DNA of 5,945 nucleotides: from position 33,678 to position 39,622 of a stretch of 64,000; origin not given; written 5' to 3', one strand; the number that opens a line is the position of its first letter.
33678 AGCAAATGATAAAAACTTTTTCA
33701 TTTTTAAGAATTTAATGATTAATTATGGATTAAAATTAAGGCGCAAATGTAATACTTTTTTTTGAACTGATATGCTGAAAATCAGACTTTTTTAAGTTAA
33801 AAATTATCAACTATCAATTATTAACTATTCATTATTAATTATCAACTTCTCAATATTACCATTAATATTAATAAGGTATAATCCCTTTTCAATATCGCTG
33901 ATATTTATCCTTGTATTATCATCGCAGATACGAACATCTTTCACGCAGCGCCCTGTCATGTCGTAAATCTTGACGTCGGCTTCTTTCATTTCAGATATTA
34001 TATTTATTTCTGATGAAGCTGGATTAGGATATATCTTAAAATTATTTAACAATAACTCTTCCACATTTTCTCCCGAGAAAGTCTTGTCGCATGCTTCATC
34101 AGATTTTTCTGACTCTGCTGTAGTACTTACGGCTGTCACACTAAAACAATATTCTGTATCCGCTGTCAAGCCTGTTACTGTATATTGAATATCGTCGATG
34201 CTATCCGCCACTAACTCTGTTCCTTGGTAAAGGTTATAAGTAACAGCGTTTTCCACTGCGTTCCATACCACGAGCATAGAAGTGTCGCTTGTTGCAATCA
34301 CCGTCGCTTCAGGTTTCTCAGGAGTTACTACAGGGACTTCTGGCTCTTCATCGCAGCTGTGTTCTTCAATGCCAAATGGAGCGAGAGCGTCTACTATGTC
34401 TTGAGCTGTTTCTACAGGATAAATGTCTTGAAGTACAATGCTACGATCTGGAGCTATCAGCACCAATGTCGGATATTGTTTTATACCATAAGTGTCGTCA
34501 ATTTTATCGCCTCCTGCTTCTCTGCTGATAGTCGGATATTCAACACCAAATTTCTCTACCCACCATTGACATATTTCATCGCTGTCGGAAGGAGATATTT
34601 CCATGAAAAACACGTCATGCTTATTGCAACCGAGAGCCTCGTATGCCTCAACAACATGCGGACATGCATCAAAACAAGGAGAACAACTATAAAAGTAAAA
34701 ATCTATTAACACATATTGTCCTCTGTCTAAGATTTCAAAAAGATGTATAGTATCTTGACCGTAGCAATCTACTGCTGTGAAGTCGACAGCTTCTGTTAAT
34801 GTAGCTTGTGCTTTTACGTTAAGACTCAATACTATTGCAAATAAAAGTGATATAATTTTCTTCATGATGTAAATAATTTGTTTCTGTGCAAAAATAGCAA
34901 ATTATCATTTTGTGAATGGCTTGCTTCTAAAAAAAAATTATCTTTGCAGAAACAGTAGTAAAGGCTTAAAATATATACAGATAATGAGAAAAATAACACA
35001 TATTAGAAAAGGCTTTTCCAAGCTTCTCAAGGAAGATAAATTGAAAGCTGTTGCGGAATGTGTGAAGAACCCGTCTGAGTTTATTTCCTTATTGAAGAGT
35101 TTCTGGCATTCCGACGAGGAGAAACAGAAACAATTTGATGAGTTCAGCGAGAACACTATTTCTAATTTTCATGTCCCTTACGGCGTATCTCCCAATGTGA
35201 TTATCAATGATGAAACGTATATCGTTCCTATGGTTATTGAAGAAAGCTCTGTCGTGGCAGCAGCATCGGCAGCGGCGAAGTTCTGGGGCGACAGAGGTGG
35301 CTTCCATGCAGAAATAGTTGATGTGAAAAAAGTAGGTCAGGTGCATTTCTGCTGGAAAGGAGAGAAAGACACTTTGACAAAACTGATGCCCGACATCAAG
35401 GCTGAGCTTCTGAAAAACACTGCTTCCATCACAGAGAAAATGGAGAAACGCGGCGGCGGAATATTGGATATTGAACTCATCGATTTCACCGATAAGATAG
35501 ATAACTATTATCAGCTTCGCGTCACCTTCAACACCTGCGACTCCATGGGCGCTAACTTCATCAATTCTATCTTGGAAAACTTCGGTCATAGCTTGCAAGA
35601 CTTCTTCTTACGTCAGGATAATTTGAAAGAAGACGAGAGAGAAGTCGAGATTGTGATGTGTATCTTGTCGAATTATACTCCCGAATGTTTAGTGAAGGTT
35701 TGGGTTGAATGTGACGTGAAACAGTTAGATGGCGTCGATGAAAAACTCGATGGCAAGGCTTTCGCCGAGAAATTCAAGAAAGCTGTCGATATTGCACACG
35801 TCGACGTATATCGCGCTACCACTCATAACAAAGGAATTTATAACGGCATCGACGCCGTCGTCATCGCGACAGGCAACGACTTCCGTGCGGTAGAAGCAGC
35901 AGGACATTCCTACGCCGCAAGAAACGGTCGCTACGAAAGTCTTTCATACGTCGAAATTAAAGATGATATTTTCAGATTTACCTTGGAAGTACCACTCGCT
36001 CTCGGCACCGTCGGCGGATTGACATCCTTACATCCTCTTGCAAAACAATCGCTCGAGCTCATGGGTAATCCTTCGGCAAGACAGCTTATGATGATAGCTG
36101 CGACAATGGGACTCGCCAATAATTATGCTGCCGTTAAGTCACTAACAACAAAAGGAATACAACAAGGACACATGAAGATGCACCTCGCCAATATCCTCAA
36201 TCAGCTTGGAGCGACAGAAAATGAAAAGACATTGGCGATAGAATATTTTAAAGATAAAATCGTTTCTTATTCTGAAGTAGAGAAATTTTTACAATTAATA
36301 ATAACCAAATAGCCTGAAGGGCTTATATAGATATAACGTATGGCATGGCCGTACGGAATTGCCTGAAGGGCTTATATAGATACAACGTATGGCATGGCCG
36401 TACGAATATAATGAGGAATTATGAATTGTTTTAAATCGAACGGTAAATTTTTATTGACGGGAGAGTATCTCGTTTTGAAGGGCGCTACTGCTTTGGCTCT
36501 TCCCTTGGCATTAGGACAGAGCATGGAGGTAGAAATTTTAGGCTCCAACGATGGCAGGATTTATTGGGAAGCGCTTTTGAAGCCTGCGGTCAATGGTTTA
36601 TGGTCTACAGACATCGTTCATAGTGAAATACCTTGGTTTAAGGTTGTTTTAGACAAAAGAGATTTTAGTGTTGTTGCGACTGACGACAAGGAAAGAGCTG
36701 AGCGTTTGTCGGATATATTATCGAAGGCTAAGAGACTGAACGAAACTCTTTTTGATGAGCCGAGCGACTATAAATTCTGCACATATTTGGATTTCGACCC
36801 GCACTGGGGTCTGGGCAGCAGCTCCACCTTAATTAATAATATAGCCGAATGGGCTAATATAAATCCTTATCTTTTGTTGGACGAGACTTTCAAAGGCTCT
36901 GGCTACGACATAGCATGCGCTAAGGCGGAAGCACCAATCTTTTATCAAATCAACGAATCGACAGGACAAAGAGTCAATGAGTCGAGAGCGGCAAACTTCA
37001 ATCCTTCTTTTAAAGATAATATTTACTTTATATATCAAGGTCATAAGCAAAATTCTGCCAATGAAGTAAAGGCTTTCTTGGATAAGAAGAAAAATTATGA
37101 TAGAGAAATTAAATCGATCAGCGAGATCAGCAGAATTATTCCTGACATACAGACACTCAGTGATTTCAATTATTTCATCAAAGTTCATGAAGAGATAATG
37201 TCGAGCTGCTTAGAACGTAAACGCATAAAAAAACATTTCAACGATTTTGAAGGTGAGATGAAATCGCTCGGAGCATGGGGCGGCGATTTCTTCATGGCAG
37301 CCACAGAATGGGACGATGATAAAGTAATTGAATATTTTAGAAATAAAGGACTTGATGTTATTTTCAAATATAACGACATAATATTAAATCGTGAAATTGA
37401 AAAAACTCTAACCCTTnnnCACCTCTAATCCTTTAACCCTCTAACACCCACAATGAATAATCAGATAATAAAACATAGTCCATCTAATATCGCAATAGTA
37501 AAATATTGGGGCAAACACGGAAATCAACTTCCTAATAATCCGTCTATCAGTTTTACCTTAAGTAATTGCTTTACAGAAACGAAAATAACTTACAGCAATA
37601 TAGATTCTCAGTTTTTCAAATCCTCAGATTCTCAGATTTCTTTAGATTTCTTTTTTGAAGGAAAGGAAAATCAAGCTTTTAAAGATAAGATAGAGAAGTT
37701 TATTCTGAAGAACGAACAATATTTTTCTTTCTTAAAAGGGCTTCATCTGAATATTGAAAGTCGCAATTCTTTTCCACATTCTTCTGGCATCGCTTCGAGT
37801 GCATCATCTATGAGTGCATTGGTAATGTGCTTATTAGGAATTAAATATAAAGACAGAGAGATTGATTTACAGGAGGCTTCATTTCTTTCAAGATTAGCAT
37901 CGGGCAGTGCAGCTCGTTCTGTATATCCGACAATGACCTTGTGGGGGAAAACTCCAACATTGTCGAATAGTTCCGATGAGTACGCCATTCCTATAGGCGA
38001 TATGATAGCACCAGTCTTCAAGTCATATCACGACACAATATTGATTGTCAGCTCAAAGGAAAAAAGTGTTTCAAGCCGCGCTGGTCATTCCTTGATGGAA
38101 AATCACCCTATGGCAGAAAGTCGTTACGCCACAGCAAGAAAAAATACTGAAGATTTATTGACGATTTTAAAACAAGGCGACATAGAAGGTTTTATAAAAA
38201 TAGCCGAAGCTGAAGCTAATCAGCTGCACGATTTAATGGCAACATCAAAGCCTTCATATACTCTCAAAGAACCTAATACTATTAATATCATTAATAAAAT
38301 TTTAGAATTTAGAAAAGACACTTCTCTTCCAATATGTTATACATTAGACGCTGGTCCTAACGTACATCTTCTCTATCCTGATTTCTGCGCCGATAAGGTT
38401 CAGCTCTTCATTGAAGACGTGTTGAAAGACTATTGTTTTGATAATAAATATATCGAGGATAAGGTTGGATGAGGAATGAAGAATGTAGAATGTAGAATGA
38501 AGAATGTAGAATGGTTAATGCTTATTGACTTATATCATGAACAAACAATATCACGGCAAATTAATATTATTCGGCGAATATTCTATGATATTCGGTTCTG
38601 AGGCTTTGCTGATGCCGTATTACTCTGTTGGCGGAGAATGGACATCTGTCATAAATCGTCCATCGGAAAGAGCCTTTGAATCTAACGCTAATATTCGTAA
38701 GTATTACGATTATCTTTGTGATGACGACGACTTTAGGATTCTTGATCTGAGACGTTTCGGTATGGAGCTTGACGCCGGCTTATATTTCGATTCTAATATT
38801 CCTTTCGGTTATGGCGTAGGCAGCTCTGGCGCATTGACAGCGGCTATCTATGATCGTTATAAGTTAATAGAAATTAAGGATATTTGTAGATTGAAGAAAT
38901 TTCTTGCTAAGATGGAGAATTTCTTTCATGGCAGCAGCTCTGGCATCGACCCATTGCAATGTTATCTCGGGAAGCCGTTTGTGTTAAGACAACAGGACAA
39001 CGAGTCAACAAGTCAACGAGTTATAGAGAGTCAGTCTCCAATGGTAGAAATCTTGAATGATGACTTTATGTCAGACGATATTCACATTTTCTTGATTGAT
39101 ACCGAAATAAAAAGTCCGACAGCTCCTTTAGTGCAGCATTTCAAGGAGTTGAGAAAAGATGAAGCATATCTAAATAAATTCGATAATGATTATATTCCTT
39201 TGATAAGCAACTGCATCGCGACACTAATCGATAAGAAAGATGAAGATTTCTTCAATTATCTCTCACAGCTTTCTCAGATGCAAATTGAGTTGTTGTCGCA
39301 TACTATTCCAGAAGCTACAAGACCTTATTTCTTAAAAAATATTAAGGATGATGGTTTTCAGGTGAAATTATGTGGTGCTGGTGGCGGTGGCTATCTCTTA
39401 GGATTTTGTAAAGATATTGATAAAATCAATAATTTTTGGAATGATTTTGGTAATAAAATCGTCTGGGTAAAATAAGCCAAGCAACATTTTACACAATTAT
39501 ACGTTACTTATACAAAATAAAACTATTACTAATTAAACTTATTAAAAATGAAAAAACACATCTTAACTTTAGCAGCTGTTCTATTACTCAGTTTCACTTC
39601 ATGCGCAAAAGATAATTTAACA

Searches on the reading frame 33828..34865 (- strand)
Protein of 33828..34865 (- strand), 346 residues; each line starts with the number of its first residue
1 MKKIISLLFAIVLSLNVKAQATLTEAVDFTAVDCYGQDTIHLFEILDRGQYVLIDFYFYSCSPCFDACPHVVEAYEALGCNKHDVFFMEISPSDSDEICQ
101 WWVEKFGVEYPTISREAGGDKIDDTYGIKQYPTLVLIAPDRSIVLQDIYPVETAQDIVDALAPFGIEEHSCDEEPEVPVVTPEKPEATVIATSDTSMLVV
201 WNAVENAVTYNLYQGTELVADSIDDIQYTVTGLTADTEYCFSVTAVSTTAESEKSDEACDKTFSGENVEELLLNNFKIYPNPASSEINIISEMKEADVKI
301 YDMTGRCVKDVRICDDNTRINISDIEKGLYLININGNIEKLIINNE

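Call 90: search_protein_families(library=pfam, proteins=[window:33828-34865:-])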
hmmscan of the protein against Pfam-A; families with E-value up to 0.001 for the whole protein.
window:33828-34865:- (346 aa): 4 families
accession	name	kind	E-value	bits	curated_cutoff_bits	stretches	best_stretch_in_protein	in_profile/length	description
PF18962.6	Por_Secre_tail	-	8.9e-15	55.2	27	1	278-343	1-75/75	Secretion system C-terminal sorting domain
PF00041.27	fn3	-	5.6e-06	26.9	25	1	187-255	6-78/84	Fibronectin type III domain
PF13905.12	Thioredoxin_8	-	5.3e-05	23.9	27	1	49-143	1-94/94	Thioredoxin-like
PF00085.26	Thioredoxin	-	0.0008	19.8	23.5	0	45-130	14-93/103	Thioredoxin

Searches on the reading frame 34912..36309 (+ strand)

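Call 90: search_protein_families(library=pfam, proteins=[window:34912-36309:+])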
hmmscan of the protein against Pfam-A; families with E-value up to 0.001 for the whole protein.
window:34912-36309:+ (466 aa): 1 family
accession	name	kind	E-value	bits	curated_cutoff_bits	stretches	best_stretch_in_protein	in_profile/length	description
PF00368.23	HMG-CoA_red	-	8.7e-86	288.7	27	1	67-424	22-367/368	Hydroxymethylglutaryl-coenzyme A reductase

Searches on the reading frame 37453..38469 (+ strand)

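Call 90: search_protein_families(library=pfam, proteins=[window:37453-38469:+])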
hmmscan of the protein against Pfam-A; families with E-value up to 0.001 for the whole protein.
window:37453-38469:+ (339 aa): 3 families
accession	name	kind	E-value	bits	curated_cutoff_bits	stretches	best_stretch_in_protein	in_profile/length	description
PF22700.2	MVD-like_N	-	4.2e-30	104.9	27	1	10-169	2-151/157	Diphosphomevalonate decarboxylase-like N-terminal domain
PF18376.6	MDD_C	-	7.3e-11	42.7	23.2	1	196-322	3-132/186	Mevalonate 5-diphosphate decarboxylase C-terminal domain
PF00288.32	GHMP_kinases_N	-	0.00044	20.9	22.3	1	90-138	13-55/87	GHMP kinases N terminal domain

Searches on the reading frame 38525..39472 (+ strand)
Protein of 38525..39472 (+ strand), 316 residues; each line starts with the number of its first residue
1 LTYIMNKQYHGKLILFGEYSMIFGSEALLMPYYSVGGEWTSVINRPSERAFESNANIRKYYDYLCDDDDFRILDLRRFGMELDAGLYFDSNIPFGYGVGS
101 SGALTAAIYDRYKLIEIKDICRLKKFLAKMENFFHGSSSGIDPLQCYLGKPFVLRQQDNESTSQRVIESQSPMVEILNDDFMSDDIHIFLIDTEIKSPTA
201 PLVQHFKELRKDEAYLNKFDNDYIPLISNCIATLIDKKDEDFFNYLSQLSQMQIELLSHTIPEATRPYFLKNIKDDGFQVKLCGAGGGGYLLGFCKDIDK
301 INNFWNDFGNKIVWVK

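Call 90: search_protein_families(library=pfam, proteins=[window:38525-39472:+])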
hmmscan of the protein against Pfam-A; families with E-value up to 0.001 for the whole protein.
window:38525-39472:+ (316 aa): 1 family
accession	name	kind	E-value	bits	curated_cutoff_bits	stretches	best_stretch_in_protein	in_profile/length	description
PF00288.32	GHMP_kinases_N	-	4.2e-06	27.3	22.3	1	78-149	14-86/87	GHMP kinases N terminal domain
